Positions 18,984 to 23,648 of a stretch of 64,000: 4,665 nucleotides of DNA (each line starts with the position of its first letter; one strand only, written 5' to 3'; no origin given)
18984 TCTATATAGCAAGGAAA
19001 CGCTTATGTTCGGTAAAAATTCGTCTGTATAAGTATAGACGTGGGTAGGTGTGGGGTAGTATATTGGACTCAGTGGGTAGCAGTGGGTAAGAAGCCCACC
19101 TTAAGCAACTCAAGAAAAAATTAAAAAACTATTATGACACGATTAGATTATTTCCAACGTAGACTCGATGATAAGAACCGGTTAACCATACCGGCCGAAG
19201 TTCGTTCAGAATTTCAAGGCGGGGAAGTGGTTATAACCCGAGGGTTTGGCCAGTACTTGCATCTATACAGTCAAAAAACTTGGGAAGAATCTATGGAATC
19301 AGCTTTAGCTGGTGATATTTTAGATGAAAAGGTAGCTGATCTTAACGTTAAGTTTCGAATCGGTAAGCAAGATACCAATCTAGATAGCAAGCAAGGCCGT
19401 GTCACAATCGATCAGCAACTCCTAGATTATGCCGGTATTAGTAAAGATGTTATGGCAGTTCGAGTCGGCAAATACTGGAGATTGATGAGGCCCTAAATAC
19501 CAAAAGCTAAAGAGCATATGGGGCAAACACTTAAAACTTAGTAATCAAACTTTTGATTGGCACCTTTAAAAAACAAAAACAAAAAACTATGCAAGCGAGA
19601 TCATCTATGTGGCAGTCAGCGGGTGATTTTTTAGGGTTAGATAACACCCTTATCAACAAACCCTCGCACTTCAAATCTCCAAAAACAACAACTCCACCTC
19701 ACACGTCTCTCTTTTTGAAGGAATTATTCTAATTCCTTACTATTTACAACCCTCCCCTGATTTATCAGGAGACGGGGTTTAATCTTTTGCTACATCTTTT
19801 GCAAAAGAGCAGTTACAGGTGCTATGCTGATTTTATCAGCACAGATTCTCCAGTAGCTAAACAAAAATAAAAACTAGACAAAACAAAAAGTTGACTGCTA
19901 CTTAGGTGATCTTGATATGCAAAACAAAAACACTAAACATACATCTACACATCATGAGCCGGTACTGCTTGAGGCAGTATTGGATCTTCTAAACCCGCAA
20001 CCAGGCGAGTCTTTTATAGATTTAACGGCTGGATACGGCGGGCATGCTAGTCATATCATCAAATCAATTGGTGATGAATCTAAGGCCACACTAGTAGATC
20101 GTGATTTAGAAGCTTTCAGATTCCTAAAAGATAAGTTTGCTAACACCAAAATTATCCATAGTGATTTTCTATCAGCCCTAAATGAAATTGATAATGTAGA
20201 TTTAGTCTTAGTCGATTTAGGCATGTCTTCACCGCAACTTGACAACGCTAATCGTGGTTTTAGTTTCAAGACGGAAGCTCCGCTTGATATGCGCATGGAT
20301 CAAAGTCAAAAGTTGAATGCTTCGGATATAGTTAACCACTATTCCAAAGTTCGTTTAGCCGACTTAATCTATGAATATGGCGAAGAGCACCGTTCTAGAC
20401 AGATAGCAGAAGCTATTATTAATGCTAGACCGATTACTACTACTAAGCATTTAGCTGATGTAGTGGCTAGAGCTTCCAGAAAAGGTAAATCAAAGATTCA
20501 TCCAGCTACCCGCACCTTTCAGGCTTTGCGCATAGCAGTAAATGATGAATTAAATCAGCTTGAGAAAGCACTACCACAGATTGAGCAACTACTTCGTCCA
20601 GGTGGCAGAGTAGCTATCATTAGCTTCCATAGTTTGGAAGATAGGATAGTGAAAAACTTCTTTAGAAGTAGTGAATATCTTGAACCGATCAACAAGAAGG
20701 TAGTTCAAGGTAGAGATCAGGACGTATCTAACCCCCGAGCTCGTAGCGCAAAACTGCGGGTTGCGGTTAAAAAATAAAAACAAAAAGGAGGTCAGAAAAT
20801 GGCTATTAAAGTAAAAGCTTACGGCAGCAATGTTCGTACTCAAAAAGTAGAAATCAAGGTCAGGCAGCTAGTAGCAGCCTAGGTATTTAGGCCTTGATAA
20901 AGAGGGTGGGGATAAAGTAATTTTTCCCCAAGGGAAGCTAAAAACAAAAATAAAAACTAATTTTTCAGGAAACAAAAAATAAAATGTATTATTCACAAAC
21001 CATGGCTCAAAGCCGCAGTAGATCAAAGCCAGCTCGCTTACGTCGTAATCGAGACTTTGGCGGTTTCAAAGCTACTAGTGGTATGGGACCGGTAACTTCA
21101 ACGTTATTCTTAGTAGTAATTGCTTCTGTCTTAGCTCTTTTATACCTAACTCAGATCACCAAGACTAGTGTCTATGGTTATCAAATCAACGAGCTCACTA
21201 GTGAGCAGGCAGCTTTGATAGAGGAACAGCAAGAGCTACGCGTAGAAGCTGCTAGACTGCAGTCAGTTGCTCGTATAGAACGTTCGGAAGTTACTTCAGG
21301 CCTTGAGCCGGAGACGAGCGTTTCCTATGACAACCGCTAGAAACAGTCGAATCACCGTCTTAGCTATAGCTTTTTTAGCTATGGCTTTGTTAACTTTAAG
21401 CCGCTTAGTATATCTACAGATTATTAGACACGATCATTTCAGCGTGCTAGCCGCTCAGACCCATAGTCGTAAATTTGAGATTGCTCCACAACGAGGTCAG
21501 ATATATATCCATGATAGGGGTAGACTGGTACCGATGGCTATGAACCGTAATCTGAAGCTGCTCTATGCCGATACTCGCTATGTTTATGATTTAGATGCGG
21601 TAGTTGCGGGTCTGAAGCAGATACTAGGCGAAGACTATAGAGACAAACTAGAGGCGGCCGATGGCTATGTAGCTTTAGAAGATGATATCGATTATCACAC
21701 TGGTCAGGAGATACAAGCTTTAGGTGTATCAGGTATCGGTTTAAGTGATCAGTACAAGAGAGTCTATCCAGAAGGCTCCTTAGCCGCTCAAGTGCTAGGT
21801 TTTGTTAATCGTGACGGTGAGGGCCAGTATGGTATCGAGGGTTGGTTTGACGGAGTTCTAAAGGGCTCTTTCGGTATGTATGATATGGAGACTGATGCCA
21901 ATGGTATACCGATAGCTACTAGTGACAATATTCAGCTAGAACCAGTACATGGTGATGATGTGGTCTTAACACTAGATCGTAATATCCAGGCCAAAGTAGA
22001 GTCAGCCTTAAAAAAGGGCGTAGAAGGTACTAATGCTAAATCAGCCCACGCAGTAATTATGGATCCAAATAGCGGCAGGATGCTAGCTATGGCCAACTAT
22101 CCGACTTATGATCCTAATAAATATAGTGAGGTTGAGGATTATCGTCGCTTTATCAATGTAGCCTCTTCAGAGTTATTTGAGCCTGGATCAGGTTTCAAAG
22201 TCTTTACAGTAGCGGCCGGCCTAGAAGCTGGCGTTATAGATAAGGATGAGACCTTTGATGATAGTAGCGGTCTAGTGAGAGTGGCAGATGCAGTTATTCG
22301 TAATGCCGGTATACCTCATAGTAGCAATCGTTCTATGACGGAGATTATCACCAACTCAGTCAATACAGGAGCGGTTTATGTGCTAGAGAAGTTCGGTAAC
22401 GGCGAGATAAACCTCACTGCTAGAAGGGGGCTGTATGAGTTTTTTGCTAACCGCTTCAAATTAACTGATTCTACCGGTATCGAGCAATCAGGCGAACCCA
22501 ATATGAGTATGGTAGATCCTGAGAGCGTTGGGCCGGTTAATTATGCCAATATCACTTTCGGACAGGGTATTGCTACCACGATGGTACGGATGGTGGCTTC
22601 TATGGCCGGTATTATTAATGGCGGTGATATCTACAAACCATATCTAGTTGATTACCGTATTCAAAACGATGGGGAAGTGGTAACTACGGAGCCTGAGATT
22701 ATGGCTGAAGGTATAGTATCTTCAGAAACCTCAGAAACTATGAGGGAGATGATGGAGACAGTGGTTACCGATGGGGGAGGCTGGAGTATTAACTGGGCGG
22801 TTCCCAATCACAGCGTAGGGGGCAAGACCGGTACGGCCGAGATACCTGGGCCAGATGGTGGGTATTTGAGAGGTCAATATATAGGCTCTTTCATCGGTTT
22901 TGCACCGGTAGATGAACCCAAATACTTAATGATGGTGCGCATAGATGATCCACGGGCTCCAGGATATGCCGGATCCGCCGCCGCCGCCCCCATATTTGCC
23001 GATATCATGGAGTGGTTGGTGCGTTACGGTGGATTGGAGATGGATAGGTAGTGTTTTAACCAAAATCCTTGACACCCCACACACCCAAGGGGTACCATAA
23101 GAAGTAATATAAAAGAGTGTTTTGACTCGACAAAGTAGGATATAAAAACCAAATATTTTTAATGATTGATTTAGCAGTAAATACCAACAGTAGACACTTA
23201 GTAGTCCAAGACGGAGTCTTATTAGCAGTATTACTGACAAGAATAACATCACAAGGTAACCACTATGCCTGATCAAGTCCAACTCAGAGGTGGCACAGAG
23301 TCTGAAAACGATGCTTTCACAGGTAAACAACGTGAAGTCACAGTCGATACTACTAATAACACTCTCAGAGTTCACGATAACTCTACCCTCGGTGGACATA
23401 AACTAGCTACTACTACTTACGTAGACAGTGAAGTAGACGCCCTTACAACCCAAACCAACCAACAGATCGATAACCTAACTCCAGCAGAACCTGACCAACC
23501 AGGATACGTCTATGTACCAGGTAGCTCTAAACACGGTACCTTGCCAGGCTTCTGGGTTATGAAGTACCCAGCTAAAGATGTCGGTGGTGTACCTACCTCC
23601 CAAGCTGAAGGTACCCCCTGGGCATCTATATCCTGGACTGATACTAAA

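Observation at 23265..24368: Tail-fibre N-motif + FGE/C-type-lectin-fold protein inserted into the dcw cluster: architecture of a DGR variable protein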

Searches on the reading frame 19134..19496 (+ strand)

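Call 42: search_protein_families(library=pfam, proteins=[window:19134-19496:+], max_evalue=0.001)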
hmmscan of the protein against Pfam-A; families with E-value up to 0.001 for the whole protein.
window:19134-19496:+ (120 aa): 1 family
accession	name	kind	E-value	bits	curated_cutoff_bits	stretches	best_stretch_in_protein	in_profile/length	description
PF02381.23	MraZ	-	3.6e-16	59.3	23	1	9-56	8-55/72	MraZ protein, putative antitoxin-like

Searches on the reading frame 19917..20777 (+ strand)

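Call 42: search_protein_families(library=pfam, proteins=[window:19917-20777:+], max_evalue=0.001)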
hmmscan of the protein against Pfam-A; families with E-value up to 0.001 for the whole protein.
window:19917-20777:+ (286 aa): 4 families
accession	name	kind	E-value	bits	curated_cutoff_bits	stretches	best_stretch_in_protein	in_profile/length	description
PF01795.25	Methyltransf_5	-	1.3e-89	301.2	27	1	11-285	2-308/309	MraW methylase family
PF13847.12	Methyltransf_31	-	2.1e-05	24.7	27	0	29-100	3-81/145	Methyltransferase domain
PF01209.24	Ubie_methyltran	-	4e-05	23.5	20.1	0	20-87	38-105/233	ubiE/COQ5 methyltransferase family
PF13649.12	Methyltransf_25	-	0.00055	21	27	0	34-99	2-70/97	Methyltransferase domain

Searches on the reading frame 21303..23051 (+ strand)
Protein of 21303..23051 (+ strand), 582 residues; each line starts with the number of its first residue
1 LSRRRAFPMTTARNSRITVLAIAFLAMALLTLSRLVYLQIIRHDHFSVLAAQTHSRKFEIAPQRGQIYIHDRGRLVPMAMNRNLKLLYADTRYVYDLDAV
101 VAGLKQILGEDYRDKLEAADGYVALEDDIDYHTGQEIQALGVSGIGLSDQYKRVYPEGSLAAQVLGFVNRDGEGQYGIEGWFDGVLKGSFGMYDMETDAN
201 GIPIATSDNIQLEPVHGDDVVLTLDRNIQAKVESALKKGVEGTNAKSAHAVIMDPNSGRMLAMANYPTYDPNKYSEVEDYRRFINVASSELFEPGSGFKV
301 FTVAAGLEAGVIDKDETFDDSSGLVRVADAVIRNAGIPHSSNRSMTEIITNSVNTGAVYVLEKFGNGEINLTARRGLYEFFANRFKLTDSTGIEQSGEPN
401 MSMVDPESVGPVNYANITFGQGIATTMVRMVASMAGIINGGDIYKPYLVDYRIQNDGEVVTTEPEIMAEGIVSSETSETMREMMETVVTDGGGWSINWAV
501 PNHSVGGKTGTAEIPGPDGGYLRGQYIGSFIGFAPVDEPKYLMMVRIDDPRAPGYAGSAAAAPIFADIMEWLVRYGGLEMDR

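Call 3: search_protein_families(library=pfam, proteins=[window:21303-23051:+], max_evalue=0.1)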
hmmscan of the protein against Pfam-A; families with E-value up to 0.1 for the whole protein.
window:21303-23051:+ (582 aa): 3 families
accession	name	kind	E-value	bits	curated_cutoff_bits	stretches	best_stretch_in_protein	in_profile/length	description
PF00905.27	Transpeptidase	-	7.6e-63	212.9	22.1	1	250-570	3-299/299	Penicillin binding protein transpeptidase domain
PF03717.20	PBP_dimer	-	6.8e-10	40.1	24.4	1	60-206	2-178/180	Penicillin-binding Protein dimerisation domain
PF21922.1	PBP_dimer_2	-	6.3e-05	23.6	27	1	150-189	22-60/83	Penicillin binding protein A dimerisation domain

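Call 44: find_homologous_proteins(query=window:21303-23051:+, max_evalue=1e-30)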
Query window:21303-23051:+ (582 aa): 2724 proteins with E <= 1e-30 among 8000 candidates; the best 120 are listed.
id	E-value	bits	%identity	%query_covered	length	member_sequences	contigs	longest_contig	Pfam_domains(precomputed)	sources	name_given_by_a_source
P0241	0.0e+0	1288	100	99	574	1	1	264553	PF03717.21,PF00905.28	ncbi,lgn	-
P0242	9.3e-298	1007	82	92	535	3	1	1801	PF03717.21,PF00905.28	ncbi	ncbi:MAG: penicillin-binding protein 2, partial [Candidatus Saccharimonadales bacterium]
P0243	5.3e-239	813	63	97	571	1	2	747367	PF03717.21,PF00905.28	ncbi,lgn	ncbi:MAG: penicillin-binding protein 2 [Candidatus Saccharimonadales bacterium]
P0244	1.6e-225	768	58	98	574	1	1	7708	PF03717.21,PF00905.28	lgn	-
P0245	2.1e-225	768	60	98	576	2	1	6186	PF03717.21,PF00905.28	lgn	-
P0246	2.4e-219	748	59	94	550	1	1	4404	PF03717.21,PF00905.28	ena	-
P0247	1.3e-211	722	59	97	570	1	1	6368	PF03717.21,PF00905.28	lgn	-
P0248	2.1e-207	709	56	98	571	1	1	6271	PF03717.21,PF00905.28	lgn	-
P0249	3.2e-206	705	58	95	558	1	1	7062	PF03717.21,PF00905.28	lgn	-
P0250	5.6e-206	704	56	98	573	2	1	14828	PF03717.21,PF00905.28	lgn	-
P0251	6.6e-200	684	54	98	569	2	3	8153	PF03717.21,PF00905.28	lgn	-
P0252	8.6e-200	683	57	94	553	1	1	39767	PF03717.21,PF00905.28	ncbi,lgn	-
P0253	3.0e-199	682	55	98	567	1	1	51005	PF03717.21,PF00905.28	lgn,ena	-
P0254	2.1e-197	676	56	97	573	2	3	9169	PF03717.21,PF00905.28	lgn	-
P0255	2.7e-196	672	55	98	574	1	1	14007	PF03717.21,PF00905.28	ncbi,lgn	-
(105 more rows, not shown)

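Call 45: find_encoding_contigs(protein=P0241, flank=10000, max_places=10)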
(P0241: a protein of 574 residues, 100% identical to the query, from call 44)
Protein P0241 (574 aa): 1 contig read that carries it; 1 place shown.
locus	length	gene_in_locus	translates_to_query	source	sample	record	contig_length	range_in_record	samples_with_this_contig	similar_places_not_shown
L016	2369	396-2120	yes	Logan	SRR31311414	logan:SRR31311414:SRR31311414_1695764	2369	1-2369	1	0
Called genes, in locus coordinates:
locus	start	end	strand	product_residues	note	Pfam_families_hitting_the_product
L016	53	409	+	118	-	-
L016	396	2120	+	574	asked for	PF03717:PBP_dimer, PF00905:Transpeptidase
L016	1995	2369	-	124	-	?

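Call 46: find_encoding_contigs(protein=P0243, flank=8000, max_places=3)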
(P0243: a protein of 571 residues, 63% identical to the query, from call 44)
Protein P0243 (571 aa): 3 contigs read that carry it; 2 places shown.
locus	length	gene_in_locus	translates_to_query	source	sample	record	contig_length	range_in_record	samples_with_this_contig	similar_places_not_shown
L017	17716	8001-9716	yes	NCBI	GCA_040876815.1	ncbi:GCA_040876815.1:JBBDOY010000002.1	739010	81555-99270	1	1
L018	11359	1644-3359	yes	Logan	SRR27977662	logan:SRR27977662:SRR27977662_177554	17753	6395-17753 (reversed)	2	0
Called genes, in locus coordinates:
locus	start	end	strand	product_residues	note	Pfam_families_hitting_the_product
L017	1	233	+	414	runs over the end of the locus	PF13742:tRNA_anti_2, PF01336:tRNA_anti-codon, PF02601:Exonuc_VII_L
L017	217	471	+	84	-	PF02609:Exonuc_VII_S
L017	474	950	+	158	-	-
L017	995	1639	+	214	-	-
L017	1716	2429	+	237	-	PF00512:HisKA, PF02518:HATPase_c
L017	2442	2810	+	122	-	PF00072:Response_reg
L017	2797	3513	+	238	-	PF11967:RecO_N, PF02565:RecO_C (weak)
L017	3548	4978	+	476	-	PF00587:tRNA-synt_2b, PF03129:HGTP_anticodon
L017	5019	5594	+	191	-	PF01936:NYN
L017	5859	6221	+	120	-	PF02381:MraZ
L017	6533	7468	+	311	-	PF01795:Methyltransf_5, PF13847:Methyltransf_31 (faint), PF13649:Methyltransf_25 (faint)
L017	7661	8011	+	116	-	-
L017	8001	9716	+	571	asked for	PF03717:PBP_dimer, PF00905:Transpeptidase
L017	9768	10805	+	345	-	PF00953:Glycos_transf_4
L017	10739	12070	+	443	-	PF01098:FTSW_RODA_SPOVE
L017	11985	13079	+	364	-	PF03033:Glyco_transf_28, PF04101:Glyco_tran_28_C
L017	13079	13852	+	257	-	PF03799:FtsQ_DivIB_C (weak)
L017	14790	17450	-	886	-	PF26449:DUF8128, PF02534:T4SS-DNA_transf (faint), PF10412:TrwB_AAD_bind (weak)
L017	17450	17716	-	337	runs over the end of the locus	PF04545:Sigma70_r4, PF05066:HARE-HTH (faint), PF11784:DUF3320 (weak)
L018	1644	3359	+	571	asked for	PF03717:PBP_dimer, PF00905:Transpeptidase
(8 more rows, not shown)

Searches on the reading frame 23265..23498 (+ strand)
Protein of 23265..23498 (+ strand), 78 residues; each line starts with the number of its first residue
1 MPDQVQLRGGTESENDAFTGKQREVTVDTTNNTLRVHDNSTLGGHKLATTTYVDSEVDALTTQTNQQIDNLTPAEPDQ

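Call 58: search_dna_similar(query=window:23265-23498:+, collection=phages, mode=protein, max_evalue=0.001, max_rows=25, rows=spread)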
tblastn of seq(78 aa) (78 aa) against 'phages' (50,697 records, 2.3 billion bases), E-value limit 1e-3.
Records with a match: 54; places in all: 55; records where one place covers at least 80% of the query: 3.
Best place of each record, by identity: <60% 54.
By first word of the organism name: Vibrio 23; Synechococcus 17; Bordetella 5; Pelagibacter 2; Pseudomonas 1; uncultured 1; Sinorhizobium 1; Syntrophomonadaceae 1; Cyanophage 1; Roseobacter 1; and 1 more.
By host as written in the record: - 28; Synechococcus sp. 9; Synechococcus sp. WH8109 5; Synechococcus sp. WH7803 3; Candidatus Pelagibacter ubique HTCC1062 2; Bordetella bronchiseptica 2; Pseudomonas koreensis 1; Synechococcus sp. WH8102 1; and 3 more.
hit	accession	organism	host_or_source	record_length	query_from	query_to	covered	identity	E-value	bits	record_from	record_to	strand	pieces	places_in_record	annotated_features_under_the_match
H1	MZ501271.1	Pseudomonas phage AH02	Pseudomonas koreensis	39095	1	53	68%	56.6%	3e-11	62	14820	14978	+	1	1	15: major tropism determinant protein | 14: tailspike protein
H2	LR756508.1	uncultured phage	metagenomic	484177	1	75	96%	37.7%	3e-5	45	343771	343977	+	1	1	record has no annotation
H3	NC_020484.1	Pelagibacter phage HTVC008M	Candidatus Pelagibacter ubique HTCC1062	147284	1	51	65%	54.9%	7e-10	59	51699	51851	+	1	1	baseplate wedge initiator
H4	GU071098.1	Synechococcus phage S-SSM7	Synechococcus sp. WH8109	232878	1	52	67%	51.9%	1e-7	52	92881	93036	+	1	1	phage tail protein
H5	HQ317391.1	Cyanophage S-SSM6a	Synechococcus sp. WH8109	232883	1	52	67%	51.9%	1e-7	52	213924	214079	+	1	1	hypothetical protein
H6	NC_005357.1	Bordetella phage BPP-1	Bordetella bronchiseptica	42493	1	60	77%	43.1%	3e-9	57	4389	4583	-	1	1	mtd: tail protein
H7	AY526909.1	Bordetella phage BIP-1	-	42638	1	60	77%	43.1%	3e-9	57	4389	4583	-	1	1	none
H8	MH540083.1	Synechococcus T7-like phage S-TIP37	Synechococcus sp. WH8109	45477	1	47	60%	53.2%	8e-7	50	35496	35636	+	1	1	hypothetical protein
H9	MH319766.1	Marine virus AG-345-P14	single cell amplified by WGA-X; seawater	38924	1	77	99%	32.3%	8e-5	44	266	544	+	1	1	record has no annotation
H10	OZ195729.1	Vibrio phage D69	Seawater and oysters mix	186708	1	51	65%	45.1%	3e-4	43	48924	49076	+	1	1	tail protein | hypothetical protein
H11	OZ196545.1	Vibrio phage D148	Seawater and oysters mix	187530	1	51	65%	45.1%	3e-4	43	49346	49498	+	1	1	tail protein | hypothetical protein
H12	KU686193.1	Synechococcus phage S-CAM1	Synechococcus sp.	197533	1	45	58%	48.9%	2e-4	43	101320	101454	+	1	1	putative hoc protein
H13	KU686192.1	Synechococcus phage S-CAM1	Synechococcus sp.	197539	1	45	58%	48.9%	2e-4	43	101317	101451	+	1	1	putative hoc protein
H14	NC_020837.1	Synechococcus phage S-CAM1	Synechococcus sp. WH7803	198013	1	45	58%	48.9%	2e-4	43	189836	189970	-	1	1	tail protein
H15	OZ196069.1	Vibrio phage K385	Seawater and oysters mix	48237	1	52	67%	40.4%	6e-4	42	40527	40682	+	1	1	tail protein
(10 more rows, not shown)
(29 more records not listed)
